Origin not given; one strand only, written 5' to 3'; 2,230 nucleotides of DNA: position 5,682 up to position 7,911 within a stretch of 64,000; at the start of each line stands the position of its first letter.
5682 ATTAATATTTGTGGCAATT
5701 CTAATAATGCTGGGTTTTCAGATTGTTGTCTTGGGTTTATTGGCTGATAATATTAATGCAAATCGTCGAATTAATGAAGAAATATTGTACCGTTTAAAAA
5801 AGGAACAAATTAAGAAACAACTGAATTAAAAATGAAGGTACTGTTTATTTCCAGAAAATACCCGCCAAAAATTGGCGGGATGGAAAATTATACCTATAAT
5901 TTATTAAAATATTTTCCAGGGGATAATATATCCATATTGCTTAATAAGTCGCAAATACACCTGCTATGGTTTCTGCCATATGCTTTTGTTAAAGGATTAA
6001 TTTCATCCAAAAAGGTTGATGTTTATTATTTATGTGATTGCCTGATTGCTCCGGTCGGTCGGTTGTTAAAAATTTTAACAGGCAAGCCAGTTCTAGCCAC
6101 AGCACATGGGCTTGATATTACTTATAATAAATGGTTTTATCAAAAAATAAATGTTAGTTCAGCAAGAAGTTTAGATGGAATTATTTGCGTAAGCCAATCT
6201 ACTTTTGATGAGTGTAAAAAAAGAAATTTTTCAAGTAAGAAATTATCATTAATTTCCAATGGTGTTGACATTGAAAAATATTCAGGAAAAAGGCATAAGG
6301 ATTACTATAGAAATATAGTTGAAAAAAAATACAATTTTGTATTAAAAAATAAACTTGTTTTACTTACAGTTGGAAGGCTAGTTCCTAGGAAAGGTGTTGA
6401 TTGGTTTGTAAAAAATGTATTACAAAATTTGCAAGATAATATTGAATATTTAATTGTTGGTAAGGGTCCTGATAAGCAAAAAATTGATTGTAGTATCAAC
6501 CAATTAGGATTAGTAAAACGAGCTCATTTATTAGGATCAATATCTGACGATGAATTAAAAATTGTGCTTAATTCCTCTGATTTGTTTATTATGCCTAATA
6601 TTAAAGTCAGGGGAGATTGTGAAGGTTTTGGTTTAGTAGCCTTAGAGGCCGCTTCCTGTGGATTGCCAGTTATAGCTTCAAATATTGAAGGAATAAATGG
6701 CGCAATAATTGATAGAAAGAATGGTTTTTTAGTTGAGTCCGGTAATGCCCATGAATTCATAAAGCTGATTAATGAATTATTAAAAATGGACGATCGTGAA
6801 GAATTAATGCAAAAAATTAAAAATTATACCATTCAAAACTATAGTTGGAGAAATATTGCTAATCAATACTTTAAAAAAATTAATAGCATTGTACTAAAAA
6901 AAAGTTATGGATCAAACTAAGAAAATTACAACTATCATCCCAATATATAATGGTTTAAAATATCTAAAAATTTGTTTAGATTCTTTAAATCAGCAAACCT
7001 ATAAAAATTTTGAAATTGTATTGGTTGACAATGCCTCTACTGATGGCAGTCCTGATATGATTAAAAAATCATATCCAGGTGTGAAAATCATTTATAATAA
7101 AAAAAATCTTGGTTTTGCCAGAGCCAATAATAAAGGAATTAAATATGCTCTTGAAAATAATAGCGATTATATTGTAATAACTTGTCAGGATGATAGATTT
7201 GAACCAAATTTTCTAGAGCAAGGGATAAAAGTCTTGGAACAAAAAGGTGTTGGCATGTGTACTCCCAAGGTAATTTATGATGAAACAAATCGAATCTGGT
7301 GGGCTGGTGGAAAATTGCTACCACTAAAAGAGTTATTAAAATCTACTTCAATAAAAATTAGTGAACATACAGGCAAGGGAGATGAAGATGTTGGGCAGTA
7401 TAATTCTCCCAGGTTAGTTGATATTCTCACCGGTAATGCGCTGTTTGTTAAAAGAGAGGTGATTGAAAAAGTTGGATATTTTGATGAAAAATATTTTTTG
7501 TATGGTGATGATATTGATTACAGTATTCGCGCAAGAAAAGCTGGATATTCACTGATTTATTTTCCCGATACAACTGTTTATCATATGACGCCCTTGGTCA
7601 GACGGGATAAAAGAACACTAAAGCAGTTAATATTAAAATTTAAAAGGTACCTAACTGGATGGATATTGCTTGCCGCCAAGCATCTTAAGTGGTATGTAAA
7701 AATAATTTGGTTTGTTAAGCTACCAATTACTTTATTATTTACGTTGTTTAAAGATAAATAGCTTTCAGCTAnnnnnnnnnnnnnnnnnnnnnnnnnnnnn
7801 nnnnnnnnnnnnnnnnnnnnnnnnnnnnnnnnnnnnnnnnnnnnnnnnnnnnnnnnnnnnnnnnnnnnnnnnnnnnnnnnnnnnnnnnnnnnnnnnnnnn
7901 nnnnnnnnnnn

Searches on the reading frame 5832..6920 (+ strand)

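Call 7: search_protein_families(library=pfam, proteins=[window:5832-6920:+], max_evalue=0.00001)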
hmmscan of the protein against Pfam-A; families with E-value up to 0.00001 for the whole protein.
window:5832-6920:+ (362 aa): 5 families
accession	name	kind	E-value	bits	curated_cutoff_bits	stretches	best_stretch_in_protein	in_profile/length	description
PF00534.26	Glycos_transf_1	-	2.3e-39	135.1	26.4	1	172-333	13-169/172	Glycosyl transferases group 1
PF13692.12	Glyco_trans_1_4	-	5e-32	111.5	27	1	176-318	3-141/142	Glycosyl transferases group 1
PF13439.12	Glyco_transf_4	-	1.4e-12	48.4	28.5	1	50-149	61-170/170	Glycosyltransferase Family 4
PF20706.3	GT4-conflict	-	8.1e-09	35.4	26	1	174-331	197-353/385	Family 4 Glycosyltransferase in conflict systems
PF13524.12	Glyco_trans_1_2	-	1.7e-06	28.5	25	1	194-346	7-142/144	Glycosyl transferase-like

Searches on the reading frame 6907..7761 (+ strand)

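Call 3: search_protein_families(library=pfam, proteins=[window:6907-7761:+])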
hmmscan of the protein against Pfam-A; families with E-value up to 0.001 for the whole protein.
window:6907-7761:+ (284 aa): 4 families
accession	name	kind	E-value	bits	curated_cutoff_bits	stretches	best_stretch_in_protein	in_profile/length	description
PF00535.33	Glycos_transf_2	-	1.2e-29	103.8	23.3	1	9-142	2-132/168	Glycosyl transferase family 2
PF13641.12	Glyco_tranf_2_3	-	6.2e-16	59.5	27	1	7-229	3-214/230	Glycosyltransferase like family 2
PF13632.12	Glyco_trans_2_3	-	5.5e-14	52.9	27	1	93-279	6-175/198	Glycosyl transferase family group 2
PF10111.15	Glyco_tranf_2_2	-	7.1e-06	26.1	27.3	1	9-200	2-189/276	Glycosyltransferase like family 2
